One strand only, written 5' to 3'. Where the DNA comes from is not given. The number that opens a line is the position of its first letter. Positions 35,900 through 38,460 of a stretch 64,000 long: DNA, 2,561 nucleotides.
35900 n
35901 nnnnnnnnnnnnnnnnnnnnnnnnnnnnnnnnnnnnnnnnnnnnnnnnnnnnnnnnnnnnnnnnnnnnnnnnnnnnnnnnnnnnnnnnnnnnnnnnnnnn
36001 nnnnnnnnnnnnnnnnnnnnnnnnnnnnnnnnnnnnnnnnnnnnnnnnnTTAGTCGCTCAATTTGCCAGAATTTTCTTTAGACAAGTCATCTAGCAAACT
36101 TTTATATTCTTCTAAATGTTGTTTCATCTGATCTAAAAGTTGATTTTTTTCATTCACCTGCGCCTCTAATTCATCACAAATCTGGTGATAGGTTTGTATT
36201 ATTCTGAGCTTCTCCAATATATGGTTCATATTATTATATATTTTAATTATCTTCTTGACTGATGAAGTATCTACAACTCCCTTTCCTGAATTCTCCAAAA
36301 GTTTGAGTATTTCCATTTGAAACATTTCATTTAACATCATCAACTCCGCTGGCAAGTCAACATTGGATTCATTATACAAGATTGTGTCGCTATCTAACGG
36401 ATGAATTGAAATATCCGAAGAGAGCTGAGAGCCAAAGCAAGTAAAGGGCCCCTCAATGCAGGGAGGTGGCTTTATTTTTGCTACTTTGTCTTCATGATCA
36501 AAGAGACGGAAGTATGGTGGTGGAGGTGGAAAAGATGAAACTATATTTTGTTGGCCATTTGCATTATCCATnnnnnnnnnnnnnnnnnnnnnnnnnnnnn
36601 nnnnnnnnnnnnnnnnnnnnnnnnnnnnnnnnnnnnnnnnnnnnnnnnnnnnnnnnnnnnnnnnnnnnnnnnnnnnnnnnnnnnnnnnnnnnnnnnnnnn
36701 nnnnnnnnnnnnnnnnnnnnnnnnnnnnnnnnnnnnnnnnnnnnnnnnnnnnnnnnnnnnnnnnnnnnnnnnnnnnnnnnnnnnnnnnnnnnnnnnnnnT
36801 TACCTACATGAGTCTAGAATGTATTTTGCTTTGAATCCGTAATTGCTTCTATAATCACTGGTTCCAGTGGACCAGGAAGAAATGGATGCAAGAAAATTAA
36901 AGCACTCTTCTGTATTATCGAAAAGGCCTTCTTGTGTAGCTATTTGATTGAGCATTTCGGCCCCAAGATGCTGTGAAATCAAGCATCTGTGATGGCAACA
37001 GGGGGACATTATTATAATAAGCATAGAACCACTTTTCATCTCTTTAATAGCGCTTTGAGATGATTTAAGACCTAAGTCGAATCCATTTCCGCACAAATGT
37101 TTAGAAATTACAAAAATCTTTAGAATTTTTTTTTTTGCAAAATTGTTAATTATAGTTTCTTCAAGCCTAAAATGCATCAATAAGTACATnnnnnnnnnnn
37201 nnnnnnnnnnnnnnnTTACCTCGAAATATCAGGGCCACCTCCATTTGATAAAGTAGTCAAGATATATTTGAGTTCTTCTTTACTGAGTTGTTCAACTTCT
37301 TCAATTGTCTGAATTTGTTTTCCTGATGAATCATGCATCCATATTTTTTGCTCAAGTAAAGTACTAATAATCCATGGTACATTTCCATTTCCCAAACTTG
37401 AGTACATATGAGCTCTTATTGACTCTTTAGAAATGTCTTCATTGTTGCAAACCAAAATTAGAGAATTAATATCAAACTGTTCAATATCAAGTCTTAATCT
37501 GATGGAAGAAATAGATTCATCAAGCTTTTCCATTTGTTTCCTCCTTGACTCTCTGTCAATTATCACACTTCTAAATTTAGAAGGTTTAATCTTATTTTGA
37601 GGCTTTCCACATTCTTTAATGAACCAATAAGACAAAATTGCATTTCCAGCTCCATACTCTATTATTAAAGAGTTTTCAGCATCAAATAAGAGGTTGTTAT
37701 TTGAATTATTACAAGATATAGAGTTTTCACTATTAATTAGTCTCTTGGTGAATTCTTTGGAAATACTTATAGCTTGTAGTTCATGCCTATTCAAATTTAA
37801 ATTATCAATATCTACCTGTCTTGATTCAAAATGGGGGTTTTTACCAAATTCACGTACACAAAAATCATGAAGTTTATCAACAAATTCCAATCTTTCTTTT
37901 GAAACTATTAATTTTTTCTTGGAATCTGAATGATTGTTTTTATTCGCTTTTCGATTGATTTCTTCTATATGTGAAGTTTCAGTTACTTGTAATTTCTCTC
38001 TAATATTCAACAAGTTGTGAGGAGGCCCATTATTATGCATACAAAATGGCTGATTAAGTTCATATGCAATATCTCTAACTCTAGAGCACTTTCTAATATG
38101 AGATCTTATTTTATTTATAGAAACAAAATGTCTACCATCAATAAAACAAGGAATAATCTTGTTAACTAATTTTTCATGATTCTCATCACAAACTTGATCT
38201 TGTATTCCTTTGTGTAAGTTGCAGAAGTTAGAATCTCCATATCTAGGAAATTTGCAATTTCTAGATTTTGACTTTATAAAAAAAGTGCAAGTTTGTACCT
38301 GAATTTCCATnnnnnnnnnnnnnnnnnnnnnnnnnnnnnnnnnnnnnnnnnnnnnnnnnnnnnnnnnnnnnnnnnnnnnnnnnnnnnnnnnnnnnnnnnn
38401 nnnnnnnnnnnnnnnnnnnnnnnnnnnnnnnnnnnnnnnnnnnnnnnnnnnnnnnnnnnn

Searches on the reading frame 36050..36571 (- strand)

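Call 81: search_protein_families(library=pfam, proteins=[window:36050-36571:-], max_evalue=0.0001)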
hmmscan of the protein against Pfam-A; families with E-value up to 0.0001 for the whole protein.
window:36050-36571:- (173 aa): 1 family
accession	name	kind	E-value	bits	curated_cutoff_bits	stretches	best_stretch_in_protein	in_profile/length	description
PF05983.16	Med7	-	5.6e-26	92.3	25.8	1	11-160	1-189/189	MED7 protein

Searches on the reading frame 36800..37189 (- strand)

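Call 81: search_protein_families(library=pfam, proteins=[window:36800-37189:-], max_evalue=0.0001)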
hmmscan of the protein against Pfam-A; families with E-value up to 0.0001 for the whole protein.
window:36800-37189:- (129 aa): 1 family
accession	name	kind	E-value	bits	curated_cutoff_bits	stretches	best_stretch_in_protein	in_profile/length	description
PF05206.20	TRM13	-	9.4e-16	58.5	26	1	14-112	87-179/257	Methyltransferase TRM13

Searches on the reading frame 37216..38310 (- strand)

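Call 81: search_protein_families(library=pfam, proteins=[window:37216-38310:-], max_evalue=0.0001)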
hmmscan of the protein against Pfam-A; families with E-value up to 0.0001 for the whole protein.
window:37216-38310:- (364 aa): 2 families
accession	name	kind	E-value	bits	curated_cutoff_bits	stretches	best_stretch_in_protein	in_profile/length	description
PF05206.20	TRM13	-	4e-08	33.5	26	1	196-287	4-93/257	Methyltransferase TRM13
PF11722.13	zf-TRM13_CCCH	-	8.5e-07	28.9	20.9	1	7-34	2-29/29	CCCH zinc finger in TRM13 protein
